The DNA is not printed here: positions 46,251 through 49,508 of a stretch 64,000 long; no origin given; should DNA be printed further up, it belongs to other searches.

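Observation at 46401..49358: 985-aa SMC-like ATPase with canonical head motifs but no recognisable hinge domain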

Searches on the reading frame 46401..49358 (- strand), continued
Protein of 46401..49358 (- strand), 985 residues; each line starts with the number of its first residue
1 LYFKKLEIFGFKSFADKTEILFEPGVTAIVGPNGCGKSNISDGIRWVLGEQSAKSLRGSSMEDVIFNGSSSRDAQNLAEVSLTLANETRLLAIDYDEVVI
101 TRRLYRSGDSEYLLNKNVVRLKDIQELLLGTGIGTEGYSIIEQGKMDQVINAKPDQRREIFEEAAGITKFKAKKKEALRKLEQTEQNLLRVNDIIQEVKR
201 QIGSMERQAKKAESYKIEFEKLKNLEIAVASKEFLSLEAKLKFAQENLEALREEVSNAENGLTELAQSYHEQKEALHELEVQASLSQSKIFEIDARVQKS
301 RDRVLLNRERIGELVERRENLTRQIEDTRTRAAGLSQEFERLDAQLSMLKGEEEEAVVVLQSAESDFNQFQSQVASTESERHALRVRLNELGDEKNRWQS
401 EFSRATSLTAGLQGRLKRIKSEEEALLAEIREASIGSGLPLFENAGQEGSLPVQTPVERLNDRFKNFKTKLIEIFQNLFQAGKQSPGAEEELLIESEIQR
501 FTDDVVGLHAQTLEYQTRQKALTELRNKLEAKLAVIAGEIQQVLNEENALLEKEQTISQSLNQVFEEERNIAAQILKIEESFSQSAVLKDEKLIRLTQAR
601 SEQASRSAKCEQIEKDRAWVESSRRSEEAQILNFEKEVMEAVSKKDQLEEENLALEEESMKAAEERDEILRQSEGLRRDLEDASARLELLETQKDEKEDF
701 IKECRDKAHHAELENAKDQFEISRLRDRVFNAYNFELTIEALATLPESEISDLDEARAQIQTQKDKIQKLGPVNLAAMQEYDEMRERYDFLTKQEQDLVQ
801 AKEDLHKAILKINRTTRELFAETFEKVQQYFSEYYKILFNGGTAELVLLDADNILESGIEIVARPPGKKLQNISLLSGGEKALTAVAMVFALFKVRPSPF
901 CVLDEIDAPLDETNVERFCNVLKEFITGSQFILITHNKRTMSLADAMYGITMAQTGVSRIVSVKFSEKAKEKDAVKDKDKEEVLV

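Call 73: find_homologous_proteins(query=L006:6001-8754:+, max_evalue=1e-10)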
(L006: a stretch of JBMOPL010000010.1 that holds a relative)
Query L006:6001-8754:+ (918 aa): 8000 proteins with E <= 1e-10 among 8000 candidates; the best 120 are listed.
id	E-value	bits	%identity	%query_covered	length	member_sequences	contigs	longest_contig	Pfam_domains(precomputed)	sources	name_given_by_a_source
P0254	0.0e+0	1823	94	100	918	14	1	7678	PF13175.13,PF02463.26,PF13304.13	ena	-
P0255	0.0e+0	1821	94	100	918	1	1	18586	PF13175.13,PF13476.13,PF02463.26,PF13304.13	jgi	-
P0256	0.0e+0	1796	93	100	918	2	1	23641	PF13175.13,PF13476.13,PF02463.26,PF24161.2,PF13304.13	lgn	-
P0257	0.0e+0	1783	92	100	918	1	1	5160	PF13175.13,PF13476.13,PF02463.26,PF24161.2,PF13304.13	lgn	-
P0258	0.0e+0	1709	87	100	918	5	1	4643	PF13175.13,PF13476.13,PF02463.26,PF13304.13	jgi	jgi:chromosome segregation protein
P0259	0.0e+0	1703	87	100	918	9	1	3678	PF13175.13,PF13476.13,PF02463.26,PF13304.13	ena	-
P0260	0.0e+0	1702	87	100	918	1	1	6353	PF13175.13,PF13476.13,PF02463.26,PF13304.13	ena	-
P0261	0.0e+0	1699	87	100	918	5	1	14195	PF13175.13,PF13476.13,PF02463.26,PF13304.13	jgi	-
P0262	0.0e+0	1693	86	100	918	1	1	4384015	PF13175.13,PF13476.13,PF02463.26,PF13304.13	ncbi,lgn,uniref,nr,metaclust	ncbi:chromosome segregation SMC family protein [Turneriella parva]|uniref:Chromosome partition prote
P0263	0.0e+0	1693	86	100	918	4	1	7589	PF13175.13,PF13476.13,PF02463.26,PF13304.13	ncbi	-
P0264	0.0e+0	1691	86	100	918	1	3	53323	PF13175.13,PF13476.13,PF02463.26,PF24161.2,PF13304.13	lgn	-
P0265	0.0e+0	1685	86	100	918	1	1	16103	PF13175.13,PF02463.26,PF13304.13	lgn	-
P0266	0.0e+0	1647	85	100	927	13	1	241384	PF13175.13,PF13476.13,PF02463.26,PF27881.1,PF13304.13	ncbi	ncbi:MAG: hypothetical protein U1F27_04445 [Turneriella sp.]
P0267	0.0e+0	1644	84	100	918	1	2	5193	PF13175.13,PF13476.13,PF02463.26,PF24161.2,PF13304.13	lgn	-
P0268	0.0e+0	1641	83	100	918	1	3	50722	PF13175.13,PF13476.13,PF02463.26,PF24161.2,PF13304.13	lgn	-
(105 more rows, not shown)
